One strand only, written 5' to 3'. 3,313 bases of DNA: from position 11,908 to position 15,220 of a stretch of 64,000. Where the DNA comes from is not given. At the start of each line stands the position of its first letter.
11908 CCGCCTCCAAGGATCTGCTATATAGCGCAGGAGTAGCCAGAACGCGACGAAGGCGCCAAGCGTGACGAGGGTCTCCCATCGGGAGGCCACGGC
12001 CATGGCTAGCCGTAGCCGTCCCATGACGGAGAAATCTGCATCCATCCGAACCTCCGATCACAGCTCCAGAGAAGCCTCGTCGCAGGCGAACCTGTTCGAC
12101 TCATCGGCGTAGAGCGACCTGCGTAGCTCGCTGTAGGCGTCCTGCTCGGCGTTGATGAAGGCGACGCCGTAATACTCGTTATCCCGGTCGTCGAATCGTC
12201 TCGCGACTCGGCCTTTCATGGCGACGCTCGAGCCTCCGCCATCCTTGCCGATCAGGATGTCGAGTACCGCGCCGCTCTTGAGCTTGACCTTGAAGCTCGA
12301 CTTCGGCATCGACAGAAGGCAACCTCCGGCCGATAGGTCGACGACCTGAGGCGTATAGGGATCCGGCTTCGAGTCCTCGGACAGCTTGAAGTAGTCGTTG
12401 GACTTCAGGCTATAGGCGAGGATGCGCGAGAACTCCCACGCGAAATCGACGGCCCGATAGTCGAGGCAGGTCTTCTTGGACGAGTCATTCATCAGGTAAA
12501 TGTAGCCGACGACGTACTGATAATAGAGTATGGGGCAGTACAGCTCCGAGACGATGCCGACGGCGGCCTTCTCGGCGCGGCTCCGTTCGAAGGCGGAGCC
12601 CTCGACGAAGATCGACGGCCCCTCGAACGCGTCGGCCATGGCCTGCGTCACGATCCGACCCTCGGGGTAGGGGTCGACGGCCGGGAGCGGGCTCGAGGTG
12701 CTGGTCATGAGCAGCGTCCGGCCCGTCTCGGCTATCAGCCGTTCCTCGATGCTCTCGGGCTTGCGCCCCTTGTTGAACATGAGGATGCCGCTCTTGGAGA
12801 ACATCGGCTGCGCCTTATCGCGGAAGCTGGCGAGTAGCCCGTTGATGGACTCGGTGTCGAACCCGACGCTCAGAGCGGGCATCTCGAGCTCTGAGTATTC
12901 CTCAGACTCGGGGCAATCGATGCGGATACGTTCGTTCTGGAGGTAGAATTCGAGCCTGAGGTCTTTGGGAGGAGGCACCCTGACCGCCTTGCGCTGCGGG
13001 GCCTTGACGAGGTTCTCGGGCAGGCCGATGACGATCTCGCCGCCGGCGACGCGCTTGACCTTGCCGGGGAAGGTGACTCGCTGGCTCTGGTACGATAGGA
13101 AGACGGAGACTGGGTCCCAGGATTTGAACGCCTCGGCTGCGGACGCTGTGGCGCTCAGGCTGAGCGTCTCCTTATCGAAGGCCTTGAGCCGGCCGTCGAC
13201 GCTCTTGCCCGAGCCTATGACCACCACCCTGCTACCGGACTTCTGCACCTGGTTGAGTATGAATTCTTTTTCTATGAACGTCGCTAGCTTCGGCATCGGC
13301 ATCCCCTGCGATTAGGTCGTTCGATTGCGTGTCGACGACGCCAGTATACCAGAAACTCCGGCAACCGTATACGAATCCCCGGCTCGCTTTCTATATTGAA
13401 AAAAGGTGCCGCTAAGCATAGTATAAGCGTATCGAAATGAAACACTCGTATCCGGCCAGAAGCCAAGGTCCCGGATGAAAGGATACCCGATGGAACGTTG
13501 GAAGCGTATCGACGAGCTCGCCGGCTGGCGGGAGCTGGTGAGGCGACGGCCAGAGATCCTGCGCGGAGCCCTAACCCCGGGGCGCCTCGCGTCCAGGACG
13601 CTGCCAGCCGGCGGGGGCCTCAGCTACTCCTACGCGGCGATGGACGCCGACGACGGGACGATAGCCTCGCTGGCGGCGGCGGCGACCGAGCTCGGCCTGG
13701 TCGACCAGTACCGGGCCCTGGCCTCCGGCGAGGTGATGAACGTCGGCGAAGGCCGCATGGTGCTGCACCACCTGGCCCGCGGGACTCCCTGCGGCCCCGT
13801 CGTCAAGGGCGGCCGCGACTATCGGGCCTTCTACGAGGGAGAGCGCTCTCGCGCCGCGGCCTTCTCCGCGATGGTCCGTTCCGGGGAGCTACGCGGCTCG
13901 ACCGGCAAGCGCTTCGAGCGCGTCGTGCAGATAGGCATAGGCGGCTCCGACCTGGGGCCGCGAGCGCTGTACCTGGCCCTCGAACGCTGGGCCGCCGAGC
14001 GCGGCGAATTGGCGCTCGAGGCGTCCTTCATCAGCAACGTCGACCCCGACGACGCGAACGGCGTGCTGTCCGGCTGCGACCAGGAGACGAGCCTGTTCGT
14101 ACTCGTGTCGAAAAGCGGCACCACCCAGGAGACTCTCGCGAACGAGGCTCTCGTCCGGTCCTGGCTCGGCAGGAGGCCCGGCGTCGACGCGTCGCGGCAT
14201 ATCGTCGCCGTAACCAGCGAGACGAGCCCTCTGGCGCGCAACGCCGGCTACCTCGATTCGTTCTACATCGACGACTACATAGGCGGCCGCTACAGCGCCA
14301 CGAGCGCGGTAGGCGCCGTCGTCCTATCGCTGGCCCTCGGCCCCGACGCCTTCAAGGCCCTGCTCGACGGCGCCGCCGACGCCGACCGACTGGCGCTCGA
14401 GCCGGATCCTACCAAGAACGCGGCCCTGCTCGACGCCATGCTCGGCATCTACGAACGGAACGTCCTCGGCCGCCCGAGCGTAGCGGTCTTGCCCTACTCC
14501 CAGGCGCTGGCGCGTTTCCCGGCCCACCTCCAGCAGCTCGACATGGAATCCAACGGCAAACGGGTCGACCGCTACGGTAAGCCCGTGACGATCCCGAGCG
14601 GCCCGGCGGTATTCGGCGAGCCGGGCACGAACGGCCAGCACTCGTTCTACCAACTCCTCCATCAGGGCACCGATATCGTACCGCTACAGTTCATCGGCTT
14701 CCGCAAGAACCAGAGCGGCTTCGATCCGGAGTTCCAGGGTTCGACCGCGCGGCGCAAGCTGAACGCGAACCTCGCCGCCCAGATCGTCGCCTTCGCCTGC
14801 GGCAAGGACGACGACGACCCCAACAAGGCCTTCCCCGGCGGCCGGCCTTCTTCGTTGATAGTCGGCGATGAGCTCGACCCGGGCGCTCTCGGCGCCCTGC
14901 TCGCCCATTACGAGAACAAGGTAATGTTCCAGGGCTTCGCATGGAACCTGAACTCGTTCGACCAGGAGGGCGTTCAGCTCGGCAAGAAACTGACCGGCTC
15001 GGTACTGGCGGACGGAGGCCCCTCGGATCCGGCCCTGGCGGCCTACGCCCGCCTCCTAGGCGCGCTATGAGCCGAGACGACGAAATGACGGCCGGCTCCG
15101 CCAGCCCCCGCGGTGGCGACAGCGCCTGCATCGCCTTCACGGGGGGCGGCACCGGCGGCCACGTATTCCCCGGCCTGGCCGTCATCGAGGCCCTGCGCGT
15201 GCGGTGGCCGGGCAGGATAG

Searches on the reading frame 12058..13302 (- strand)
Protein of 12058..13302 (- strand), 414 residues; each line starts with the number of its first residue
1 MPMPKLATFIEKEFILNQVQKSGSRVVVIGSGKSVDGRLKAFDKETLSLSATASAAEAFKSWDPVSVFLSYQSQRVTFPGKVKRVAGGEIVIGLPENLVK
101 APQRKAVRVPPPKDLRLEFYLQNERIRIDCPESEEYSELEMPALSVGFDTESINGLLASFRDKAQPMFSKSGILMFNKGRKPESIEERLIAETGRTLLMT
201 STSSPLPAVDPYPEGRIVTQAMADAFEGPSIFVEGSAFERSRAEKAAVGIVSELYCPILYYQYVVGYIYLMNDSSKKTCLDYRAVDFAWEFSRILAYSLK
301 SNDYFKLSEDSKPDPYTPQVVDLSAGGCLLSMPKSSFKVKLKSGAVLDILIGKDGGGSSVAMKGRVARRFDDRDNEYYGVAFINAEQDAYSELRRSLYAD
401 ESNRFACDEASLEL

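Call 17: search_protein_families(library=pfam, proteins=[window:12058-13302:-], max_evalue=0.001)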
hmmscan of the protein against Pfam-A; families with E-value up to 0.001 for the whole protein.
window:12058-13302:- (414 aa): 1 family
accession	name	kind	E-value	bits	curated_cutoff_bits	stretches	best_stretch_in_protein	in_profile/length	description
PF07238.19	PilZ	-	2e-12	47.7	22.5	1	315-398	22-101/102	PilZ domain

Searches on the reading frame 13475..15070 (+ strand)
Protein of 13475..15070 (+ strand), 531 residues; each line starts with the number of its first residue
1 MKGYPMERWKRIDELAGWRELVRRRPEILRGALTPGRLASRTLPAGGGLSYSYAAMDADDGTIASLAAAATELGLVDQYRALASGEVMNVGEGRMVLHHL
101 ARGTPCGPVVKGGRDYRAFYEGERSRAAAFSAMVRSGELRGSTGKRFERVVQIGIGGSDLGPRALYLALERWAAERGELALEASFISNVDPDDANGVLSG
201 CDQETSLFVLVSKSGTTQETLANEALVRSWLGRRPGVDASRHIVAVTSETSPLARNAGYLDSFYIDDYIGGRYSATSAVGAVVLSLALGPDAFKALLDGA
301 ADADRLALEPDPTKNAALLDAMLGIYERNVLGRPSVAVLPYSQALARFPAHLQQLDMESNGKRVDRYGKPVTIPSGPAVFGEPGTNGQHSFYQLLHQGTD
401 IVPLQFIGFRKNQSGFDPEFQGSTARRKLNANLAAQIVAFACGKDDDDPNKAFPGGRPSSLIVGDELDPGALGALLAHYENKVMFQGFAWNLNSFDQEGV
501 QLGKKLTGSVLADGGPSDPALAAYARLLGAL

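Call 17: search_protein_families(library=pfam, proteins=[window:13475-15070:+], max_evalue=0.001)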
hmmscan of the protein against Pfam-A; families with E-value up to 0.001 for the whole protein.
window:13475-15070:+ (531 aa): 1 family
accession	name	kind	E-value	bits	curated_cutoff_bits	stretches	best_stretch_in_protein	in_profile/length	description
PF00342.24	PGI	-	2e-113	380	22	1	54-512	3-467/486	Phosphoglucose isomerase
